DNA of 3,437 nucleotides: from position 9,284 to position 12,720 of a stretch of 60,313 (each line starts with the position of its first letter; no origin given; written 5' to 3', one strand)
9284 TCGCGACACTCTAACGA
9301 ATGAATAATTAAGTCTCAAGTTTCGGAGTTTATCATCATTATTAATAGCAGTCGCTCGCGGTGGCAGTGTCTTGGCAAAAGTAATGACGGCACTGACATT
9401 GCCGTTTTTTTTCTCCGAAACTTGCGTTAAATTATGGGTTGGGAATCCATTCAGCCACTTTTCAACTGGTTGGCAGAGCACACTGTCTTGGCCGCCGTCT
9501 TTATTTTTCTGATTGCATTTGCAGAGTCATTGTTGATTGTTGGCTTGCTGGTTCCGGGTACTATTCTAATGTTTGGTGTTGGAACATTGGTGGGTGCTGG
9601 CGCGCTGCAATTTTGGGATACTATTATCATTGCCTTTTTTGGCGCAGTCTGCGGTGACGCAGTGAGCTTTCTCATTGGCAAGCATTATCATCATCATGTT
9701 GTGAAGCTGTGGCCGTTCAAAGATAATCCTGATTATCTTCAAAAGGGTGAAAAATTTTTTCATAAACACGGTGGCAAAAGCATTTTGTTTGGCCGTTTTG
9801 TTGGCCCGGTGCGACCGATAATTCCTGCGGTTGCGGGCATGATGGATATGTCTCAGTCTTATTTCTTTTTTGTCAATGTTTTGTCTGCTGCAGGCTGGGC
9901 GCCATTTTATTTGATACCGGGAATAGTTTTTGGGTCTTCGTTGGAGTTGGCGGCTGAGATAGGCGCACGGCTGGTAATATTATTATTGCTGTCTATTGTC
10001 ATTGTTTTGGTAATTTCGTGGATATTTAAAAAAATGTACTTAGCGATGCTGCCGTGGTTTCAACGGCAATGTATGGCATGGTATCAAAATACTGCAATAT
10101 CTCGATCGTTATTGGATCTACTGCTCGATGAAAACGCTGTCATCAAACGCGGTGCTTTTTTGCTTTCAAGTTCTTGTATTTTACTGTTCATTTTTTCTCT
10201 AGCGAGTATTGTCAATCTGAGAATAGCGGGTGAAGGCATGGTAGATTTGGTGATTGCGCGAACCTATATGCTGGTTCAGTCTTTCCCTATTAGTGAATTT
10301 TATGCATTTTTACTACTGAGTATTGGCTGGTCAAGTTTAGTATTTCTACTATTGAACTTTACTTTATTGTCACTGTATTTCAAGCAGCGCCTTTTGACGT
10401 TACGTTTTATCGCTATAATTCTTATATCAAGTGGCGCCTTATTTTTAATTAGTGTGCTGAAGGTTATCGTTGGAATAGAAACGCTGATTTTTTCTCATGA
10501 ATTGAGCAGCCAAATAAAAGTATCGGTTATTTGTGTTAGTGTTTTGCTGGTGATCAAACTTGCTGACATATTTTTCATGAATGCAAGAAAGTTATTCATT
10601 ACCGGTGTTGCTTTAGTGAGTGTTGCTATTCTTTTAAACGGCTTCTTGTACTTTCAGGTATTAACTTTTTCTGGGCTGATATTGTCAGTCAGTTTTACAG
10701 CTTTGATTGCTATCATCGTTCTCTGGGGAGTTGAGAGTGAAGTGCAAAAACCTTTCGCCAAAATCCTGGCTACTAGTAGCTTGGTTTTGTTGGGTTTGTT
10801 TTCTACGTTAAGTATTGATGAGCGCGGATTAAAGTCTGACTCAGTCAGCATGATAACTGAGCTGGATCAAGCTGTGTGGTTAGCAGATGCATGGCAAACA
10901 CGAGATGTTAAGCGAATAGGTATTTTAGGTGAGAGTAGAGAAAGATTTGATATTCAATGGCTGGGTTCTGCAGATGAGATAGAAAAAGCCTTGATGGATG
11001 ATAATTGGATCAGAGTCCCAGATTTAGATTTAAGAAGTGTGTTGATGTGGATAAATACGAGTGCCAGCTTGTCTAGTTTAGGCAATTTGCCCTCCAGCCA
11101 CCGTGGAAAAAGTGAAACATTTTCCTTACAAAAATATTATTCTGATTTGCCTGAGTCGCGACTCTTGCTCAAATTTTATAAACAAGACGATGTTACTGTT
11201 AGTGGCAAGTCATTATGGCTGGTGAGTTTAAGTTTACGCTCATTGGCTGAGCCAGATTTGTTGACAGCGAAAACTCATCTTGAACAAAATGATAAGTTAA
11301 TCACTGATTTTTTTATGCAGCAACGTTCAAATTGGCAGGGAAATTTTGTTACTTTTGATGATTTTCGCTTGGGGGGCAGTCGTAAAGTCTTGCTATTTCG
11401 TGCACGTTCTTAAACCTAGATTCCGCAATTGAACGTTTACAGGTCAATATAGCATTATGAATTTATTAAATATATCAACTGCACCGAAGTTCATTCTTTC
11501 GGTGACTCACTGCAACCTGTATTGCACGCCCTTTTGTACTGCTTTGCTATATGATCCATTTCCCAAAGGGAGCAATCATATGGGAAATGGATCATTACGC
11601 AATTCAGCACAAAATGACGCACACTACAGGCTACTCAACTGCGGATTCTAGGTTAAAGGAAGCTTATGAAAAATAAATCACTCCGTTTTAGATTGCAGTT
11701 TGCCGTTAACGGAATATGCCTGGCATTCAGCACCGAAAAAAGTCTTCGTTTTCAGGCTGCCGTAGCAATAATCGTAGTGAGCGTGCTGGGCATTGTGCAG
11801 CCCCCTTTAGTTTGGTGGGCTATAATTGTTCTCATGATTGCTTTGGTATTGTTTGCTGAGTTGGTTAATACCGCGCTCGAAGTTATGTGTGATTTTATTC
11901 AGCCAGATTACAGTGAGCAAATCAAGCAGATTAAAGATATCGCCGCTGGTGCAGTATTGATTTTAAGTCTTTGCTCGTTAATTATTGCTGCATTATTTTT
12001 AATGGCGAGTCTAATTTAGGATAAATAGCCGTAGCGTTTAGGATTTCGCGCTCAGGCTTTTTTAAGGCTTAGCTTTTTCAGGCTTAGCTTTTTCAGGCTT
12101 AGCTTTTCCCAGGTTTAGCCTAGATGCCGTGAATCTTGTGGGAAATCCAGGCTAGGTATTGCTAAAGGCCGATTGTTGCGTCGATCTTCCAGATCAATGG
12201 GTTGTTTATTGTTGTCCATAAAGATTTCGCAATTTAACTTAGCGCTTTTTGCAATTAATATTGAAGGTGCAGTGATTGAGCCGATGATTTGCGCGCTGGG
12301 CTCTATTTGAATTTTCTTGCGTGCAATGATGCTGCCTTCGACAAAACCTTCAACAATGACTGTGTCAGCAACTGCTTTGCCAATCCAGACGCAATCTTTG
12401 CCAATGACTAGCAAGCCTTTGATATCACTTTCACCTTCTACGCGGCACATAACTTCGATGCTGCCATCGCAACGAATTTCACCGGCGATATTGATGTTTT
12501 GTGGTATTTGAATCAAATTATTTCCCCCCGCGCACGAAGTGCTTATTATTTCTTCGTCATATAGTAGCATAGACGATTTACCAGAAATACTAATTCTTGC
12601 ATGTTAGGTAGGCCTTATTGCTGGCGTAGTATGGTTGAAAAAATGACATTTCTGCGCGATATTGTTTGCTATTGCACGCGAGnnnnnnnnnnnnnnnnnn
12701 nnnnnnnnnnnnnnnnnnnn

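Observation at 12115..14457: MotA/MotB-like ion-driven stator whose B subunit carries a periplasmic vWA domain, with a coiled-coil-tailed A subunit and an adjacent bactofilin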

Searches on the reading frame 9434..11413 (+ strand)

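Call 3: search_protein_families(library=pfam, proteins=[window:9434-11413:+], max_evalue=1)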
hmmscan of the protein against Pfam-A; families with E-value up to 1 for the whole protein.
window:9434-11413:+ (659 aa): 2 families
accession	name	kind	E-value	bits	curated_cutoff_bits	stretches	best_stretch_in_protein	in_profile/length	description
PF09335.16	VTT_dom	-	6.2e-19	69.1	33.9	1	40-163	1-121/123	VTT domain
PF14067.11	LssY_C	-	4.1e-08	33.5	25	1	501-600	15-120/188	LssY C-terminus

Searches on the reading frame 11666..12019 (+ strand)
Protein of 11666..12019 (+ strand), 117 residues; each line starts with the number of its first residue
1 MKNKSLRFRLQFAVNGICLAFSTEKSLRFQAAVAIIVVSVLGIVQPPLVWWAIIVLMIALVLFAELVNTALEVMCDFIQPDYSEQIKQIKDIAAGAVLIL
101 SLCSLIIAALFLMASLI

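Call 3: search_protein_families(library=pfam, proteins=[window:11666-12019:+], max_evalue=1)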
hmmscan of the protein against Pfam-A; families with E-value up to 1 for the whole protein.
window:11666-12019:+ (117 aa): 2 families
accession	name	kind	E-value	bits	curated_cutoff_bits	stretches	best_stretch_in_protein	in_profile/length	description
PF01219.24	DAGK_prokar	-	5.4e-29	100.5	22.3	1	12-111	2-101/102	Prokaryotic diacylglycerol kinase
PF11127.14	YgaP-like_TM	-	0.066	13.8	25.3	1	22-64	7-45/66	Inner membrane protein YgaP-like, transmembrane domain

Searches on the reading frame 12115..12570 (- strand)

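Call 3: search_protein_families(library=pfam, proteins=[window:12115-12570:-], max_evalue=1)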
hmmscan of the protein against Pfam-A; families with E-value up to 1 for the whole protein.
window:12115-12570:- (151 aa): 1 family
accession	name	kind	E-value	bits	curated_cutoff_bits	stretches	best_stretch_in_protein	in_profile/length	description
PF04519.19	Bactofilin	-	5.6e-17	62.2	27.9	1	22-115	3-96/98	Polymer-forming cytoskeletal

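Call 4: search_protein_families(library=padloc, proteins=[window:12115-12570:-], max_evalue=1)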
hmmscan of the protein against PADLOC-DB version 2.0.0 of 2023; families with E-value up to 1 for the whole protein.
window:12115-12570:- (151 aa): 0 families

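Call 5: search_protein_families(library=ncbifam, proteins=[window:12115-12570:-], max_evalue=1)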
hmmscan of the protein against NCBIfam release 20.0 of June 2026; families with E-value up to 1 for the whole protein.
window:12115-12570:- (151 aa): 4 families
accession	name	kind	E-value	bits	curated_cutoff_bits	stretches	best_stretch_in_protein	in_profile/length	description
TIGR01173.1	glmU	equivalog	0.005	15.7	366.85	1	19-94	250-328/452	bifunctional UDP-N-acetylglucosamine diphosphorylase/glucosamine-1-phosphate N-acetyltransferase GlmU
NF003670.0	PRK05293.1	equivalog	0.01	14.8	470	1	58-121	288-350/382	glucose-1-phosphate adenylyltransferase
TIGR02092.1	glgD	equivalog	0.014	14.4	236.6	1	67-116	293-341/370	glucose-1-phosphate adenylyltransferase subunit GlgD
NF002023.0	PRK00844.1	subfamily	0.15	10.9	458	1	67-121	319-372/408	glucose-1-phosphate adenylyltransferase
